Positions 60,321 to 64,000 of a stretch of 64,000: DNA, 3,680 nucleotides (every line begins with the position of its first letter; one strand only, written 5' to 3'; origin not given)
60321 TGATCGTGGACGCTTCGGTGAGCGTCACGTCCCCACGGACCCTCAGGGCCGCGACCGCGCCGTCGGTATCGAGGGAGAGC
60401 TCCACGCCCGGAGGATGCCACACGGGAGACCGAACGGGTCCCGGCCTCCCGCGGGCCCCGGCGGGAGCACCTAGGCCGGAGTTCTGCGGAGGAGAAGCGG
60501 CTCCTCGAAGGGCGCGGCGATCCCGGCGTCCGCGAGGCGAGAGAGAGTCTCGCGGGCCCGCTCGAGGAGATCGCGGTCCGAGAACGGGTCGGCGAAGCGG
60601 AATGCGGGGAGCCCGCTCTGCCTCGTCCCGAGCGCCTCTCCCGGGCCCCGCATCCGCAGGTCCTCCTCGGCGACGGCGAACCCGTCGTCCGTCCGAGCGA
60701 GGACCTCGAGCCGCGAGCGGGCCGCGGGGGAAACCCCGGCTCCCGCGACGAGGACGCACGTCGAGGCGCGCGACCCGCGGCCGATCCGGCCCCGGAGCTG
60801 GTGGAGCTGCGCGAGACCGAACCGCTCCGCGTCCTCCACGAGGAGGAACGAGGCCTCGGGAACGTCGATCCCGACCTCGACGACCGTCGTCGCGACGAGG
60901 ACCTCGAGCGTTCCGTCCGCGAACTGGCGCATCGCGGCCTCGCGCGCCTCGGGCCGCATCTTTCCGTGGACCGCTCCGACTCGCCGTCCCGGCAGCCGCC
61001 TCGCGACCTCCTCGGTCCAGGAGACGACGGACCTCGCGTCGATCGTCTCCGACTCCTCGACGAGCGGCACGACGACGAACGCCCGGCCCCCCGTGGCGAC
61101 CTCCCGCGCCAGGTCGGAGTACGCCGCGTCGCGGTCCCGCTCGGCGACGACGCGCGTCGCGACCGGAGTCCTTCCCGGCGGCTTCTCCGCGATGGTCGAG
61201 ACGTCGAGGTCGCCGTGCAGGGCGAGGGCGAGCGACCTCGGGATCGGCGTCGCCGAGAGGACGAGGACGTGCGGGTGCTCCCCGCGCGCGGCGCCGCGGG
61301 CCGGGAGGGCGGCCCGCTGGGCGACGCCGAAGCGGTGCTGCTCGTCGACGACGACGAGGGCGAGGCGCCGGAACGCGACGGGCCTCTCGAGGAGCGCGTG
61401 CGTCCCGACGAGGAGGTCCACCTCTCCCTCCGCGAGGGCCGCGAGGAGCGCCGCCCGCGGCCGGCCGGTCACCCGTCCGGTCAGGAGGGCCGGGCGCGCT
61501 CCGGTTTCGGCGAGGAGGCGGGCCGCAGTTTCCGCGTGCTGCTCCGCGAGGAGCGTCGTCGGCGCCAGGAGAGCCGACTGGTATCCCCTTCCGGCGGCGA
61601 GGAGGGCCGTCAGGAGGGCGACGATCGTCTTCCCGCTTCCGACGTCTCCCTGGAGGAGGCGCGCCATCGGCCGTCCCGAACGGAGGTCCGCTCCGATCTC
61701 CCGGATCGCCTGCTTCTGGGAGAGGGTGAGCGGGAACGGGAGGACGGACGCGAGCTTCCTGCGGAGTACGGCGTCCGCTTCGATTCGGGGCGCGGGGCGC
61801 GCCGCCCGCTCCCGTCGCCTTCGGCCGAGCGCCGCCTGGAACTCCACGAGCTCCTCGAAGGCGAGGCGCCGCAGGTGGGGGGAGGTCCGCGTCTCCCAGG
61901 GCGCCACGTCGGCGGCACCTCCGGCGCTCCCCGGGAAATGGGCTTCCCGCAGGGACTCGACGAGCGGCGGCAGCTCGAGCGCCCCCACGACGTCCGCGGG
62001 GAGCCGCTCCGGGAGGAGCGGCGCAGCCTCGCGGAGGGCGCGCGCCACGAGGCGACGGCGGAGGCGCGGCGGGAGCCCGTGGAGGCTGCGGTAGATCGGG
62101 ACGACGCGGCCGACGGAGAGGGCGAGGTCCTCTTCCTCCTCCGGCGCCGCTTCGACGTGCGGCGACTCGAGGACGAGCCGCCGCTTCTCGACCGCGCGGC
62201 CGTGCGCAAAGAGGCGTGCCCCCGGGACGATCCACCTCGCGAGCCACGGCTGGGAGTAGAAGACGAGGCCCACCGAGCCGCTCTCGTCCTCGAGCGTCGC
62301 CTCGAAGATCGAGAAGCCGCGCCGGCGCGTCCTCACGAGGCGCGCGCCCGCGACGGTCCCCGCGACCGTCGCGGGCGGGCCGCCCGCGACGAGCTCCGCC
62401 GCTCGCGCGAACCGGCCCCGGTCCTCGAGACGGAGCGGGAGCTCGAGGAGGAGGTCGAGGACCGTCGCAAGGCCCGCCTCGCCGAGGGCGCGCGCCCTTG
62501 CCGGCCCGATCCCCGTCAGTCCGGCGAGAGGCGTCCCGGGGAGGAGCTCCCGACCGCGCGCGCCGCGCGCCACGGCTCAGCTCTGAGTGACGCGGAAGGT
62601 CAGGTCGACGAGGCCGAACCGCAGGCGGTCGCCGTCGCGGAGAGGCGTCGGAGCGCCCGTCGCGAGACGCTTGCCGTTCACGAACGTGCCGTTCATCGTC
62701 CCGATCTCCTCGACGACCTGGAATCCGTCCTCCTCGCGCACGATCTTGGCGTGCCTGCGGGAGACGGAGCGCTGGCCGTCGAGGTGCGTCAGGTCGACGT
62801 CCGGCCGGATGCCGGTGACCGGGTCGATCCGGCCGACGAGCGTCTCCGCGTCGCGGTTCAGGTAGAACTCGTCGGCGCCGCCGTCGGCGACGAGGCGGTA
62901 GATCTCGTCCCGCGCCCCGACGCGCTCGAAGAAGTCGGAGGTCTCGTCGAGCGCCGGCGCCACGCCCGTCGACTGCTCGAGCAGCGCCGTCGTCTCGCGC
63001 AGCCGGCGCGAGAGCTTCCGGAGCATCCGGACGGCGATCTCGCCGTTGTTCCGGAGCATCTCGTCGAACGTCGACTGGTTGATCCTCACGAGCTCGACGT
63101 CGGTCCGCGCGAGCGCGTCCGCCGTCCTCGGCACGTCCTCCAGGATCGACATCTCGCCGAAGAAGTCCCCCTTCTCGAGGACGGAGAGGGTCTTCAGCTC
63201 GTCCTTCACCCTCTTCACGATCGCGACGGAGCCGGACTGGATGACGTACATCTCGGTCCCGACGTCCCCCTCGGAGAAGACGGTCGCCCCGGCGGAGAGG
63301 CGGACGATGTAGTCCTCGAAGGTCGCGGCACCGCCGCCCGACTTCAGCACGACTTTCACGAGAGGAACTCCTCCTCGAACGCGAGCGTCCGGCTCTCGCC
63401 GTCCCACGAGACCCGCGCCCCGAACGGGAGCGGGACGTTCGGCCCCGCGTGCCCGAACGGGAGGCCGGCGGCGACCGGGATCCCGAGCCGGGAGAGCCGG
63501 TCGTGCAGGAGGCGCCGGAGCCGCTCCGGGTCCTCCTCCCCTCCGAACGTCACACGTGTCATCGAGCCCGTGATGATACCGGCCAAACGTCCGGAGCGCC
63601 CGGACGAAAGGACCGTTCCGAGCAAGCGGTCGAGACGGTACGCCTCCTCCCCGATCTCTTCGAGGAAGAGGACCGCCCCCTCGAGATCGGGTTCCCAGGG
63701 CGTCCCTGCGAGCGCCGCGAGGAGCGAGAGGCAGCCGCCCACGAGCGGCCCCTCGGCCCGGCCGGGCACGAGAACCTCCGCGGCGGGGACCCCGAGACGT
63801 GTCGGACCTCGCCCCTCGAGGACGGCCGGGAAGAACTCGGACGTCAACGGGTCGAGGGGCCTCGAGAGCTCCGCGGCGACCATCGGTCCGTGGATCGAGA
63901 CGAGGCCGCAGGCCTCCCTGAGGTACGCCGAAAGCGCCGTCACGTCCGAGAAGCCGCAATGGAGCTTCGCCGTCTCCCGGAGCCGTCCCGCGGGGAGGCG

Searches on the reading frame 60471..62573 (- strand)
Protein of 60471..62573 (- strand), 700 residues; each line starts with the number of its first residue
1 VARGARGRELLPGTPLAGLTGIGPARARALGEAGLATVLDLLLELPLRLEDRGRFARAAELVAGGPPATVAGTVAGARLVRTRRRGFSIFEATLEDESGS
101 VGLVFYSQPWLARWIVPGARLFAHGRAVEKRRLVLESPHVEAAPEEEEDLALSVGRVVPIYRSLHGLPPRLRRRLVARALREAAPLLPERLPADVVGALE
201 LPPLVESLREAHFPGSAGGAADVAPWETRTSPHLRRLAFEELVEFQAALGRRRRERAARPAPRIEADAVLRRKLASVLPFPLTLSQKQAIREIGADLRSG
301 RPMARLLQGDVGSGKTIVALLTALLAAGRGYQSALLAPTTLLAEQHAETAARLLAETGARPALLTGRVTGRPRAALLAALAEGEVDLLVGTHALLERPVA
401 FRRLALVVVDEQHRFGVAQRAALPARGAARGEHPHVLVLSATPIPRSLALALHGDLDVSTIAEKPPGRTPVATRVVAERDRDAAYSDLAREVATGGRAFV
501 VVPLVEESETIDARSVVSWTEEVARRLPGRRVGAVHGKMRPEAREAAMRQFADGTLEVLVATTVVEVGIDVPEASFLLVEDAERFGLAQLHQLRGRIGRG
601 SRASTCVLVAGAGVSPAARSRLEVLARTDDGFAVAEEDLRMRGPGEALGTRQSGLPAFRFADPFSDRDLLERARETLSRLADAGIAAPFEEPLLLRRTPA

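Call 26: search_protein_families(library=pfam, proteins=[window:60471-62573:-], max_evalue=0.00001)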
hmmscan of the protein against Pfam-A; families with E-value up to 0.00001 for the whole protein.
window:60471-62573:- (700 aa): 5 families
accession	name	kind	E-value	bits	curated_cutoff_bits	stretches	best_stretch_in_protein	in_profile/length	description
PF00270.35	DEAD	-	2e-21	76.9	26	1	286-447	4-163/167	DEAD/DEAH box helicase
PF00271.37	Helicase_C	-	2.2e-20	73.4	23.5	1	491-599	11-108/110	Helicase conserved C-terminal domain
PF19833.4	RecG_dom3_C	-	1.2e-08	35.3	26.8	1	628-687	1-61/87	ATP-dependent DNA helicase RecG, domain 3, C-terminal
PF04851.21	ResIII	-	3.6e-07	30.7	22.5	1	283-443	5-162/164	Type III restriction enzyme, res subunit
PF17191.10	RecG_wedge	-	3.6e-07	30.4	23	1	21-179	7-158/162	RecG wedge domain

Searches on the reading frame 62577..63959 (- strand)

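Call 26: search_protein_families(library=pfam, proteins=[window:62577-63959:-], max_evalue=0.00001)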
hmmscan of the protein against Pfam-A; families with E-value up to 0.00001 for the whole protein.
window:62577-63959:- (460 aa): 2 families
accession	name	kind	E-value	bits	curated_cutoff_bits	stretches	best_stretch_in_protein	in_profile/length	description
PF00027.35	cNMP_binding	-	2.3e-23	82.4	27.5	1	219-305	2-89/89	Cyclic nucleotide-binding domain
PF00498.31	FHA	-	3.1e-14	53.6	20.7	1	375-449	3-67/67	FHA domain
